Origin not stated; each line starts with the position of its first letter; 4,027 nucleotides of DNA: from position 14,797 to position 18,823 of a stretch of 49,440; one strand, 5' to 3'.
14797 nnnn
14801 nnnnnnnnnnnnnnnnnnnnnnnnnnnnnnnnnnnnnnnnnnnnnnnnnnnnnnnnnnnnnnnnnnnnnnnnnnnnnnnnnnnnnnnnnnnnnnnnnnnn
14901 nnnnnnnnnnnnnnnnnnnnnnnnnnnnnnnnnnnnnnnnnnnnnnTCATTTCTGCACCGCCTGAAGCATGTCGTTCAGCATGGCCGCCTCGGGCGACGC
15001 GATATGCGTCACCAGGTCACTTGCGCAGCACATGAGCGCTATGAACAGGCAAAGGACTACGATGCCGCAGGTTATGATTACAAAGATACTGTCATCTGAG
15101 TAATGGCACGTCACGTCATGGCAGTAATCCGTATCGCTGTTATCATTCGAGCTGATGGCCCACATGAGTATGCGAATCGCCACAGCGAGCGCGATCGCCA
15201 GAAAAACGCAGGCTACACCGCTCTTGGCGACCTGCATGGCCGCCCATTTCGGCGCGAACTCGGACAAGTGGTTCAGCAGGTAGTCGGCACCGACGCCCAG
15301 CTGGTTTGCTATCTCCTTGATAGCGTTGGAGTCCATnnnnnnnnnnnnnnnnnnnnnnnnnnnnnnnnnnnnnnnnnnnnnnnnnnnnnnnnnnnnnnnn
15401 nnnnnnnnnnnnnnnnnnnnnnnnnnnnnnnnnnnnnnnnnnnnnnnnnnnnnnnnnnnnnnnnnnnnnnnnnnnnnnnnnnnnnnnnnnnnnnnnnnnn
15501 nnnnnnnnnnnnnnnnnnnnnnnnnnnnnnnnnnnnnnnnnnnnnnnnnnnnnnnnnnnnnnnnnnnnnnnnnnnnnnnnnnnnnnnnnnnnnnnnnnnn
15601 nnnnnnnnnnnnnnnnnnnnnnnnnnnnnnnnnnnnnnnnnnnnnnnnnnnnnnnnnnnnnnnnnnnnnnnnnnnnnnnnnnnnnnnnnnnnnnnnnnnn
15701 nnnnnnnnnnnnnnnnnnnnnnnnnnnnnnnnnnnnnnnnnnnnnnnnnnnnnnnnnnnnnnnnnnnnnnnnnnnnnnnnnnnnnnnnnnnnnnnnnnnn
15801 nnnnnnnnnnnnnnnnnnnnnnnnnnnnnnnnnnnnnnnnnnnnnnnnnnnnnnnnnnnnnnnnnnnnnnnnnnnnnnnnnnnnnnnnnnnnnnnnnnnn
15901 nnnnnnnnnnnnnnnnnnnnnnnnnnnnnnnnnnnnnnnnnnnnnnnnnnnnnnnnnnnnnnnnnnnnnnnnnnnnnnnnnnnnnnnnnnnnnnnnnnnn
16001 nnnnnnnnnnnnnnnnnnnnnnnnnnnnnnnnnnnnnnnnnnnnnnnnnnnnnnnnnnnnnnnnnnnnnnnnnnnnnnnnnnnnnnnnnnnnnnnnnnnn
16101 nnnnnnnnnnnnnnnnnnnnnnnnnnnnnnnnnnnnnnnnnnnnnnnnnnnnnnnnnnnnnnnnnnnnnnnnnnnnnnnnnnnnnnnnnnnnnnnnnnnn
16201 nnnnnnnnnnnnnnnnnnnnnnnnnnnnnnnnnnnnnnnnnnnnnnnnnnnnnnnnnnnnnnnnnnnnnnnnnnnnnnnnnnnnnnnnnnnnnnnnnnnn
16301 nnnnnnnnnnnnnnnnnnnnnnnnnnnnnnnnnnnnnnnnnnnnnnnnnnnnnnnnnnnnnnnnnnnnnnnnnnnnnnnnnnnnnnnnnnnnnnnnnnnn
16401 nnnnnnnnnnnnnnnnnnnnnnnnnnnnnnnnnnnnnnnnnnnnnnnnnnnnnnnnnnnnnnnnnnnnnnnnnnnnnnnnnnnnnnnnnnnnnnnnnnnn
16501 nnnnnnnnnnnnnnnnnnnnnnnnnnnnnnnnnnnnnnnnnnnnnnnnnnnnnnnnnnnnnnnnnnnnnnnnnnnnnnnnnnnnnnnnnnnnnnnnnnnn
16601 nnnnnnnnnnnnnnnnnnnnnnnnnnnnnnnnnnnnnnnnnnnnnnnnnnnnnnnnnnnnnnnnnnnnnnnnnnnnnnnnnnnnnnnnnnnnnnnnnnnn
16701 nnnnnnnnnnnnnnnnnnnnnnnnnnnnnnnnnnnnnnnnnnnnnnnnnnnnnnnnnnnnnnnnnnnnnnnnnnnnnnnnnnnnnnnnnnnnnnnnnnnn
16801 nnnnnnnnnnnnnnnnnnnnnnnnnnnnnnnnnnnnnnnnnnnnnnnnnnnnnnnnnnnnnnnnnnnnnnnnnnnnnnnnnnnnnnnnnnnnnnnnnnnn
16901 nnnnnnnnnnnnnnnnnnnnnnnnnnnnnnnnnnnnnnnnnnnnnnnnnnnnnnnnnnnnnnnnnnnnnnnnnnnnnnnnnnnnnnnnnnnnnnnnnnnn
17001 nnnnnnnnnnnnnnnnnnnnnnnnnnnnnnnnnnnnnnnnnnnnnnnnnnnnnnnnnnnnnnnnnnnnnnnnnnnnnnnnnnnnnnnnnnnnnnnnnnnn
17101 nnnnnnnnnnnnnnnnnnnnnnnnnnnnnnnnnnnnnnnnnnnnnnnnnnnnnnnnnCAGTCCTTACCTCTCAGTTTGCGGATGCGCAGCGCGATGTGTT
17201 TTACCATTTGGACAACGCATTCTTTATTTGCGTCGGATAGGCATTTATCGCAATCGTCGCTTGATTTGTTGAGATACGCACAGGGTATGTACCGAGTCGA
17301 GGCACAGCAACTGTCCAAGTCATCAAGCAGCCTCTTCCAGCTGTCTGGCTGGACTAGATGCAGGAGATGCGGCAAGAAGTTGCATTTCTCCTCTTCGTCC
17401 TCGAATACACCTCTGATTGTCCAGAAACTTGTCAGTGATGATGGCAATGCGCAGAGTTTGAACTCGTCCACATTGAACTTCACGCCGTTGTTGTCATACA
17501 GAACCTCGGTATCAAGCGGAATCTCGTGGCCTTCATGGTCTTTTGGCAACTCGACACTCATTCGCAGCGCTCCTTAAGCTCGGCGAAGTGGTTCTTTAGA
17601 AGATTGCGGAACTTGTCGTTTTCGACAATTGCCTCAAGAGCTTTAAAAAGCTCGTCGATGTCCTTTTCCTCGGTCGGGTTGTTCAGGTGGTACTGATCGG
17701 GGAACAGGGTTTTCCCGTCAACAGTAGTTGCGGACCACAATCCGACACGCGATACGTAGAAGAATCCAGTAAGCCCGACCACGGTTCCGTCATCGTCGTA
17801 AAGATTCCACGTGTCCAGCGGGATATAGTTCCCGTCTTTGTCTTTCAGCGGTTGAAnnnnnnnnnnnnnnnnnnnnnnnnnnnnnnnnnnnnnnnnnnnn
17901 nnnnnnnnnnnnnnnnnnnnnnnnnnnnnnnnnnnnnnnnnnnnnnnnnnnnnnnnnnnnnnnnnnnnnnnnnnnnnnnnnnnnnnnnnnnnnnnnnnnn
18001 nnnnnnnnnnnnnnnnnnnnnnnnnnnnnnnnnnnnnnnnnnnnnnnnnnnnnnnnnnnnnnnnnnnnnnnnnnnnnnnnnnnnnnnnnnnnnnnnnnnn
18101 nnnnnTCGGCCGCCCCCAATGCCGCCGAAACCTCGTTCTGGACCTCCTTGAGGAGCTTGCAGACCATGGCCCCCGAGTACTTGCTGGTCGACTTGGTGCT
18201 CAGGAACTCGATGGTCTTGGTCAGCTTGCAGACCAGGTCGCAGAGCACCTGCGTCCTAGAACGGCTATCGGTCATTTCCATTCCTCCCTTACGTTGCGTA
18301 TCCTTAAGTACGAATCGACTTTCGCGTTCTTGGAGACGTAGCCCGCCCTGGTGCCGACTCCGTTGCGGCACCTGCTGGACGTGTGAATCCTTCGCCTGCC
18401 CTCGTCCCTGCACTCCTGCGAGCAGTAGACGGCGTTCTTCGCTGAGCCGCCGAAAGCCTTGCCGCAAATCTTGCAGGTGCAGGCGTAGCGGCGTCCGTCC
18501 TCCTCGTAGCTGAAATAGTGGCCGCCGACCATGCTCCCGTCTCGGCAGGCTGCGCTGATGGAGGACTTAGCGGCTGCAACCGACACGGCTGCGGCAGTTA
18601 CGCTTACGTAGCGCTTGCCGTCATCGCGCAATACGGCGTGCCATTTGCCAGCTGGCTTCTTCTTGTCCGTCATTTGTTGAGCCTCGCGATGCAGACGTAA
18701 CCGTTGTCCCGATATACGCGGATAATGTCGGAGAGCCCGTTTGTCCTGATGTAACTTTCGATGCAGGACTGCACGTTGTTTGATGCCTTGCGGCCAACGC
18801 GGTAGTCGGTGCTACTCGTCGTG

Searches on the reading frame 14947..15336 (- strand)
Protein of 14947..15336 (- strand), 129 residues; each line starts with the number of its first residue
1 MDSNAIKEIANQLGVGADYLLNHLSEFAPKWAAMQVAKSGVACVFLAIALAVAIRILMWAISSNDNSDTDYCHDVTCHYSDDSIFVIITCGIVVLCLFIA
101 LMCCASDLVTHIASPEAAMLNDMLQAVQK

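Call 26: search_protein_families(library=phrogs, proteins=[window:14947-15336:-], max_evalue=0.001)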
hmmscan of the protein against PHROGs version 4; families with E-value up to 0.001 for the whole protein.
window:14947-15336:- (129 aa): 1 family
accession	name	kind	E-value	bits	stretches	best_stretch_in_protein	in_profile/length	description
phrog_1486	-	moron, auxiliary metabolic gene and host takeover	0.00095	20.4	0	39-128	36-128/130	membrane protein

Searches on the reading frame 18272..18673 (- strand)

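Call 26: search_protein_families(library=phrogs, proteins=[window:18272-18673:-], max_evalue=0.001)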
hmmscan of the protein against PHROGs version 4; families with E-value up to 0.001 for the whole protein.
window:18272-18673:- (133 aa): 3 families
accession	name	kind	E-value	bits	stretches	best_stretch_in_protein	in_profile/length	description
phrog_1271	-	DNA, RNA and nucleotide metabolism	1.3e-05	25.8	1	50-115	207-248/361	HNH endonuclease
phrog_2862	-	unknown function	3.3e-05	25.1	1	66-96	4-34/118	-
phrog_15471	-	DNA, RNA and nucleotide metabolism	6e-05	24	1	55-101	93-140/183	HNH endonuclease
